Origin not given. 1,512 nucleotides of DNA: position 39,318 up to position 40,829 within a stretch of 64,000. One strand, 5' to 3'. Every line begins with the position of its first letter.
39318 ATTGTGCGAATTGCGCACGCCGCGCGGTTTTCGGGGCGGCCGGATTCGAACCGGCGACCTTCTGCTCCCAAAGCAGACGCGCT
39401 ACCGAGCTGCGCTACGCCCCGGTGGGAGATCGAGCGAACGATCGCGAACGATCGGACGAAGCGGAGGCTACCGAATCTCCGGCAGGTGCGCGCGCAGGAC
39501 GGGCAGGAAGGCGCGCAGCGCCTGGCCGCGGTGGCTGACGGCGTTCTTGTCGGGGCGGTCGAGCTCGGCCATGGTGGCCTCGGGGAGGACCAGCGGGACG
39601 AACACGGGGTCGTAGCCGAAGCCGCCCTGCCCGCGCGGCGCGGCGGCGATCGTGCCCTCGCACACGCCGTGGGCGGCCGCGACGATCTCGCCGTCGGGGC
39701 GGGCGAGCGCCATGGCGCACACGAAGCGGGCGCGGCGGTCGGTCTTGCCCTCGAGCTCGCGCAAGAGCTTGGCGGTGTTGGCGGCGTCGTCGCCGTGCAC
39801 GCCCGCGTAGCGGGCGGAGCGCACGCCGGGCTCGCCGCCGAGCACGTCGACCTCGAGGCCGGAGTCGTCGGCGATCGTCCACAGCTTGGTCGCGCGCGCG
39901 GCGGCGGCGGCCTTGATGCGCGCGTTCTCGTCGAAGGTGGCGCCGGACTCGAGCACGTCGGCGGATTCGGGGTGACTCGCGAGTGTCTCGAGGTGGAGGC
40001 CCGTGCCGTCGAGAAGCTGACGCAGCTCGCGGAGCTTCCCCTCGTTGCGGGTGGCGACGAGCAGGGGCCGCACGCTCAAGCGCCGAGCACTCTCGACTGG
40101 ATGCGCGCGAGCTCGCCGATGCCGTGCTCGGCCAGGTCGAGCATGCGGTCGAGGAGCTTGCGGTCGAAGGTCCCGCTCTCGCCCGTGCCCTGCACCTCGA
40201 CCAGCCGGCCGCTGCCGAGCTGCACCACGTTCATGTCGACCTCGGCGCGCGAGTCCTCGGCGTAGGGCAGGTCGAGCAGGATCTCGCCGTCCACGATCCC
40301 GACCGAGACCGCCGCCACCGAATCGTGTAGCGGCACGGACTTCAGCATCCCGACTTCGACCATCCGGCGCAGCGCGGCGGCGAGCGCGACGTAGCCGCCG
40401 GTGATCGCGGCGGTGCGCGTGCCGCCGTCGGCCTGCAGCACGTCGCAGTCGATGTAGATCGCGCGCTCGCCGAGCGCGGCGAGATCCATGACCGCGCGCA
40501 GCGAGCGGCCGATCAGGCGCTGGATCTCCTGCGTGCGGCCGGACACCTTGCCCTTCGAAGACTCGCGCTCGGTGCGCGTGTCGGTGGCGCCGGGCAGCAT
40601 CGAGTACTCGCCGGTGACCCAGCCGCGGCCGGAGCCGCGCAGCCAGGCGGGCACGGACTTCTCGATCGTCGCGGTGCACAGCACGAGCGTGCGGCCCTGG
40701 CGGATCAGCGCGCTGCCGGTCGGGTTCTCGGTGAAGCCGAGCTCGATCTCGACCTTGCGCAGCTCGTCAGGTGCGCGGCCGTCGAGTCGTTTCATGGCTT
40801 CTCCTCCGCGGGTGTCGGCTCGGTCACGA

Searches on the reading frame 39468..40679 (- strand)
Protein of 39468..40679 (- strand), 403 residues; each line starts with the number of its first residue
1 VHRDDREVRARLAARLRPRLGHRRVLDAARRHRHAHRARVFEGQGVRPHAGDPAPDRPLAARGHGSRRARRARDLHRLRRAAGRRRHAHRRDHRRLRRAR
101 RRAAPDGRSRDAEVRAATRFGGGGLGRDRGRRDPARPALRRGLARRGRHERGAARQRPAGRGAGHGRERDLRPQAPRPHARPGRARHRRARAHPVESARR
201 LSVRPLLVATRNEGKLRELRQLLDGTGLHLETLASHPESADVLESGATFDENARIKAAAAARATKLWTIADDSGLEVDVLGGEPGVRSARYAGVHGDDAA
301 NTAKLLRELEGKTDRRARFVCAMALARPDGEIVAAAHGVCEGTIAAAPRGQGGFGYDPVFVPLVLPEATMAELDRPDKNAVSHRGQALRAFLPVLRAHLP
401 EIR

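Call 35: search_protein_families(library=pfam, proteins=[window:39468-40679:-], max_evalue=0.001)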
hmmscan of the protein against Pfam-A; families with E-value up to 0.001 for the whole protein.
window:39468-40679:- (403 aa): 1 family
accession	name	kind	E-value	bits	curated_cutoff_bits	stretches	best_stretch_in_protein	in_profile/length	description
PF01725.21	Ham1p_like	-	4.5e-64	216.2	22.5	1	206-392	1-184/186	Ham1 family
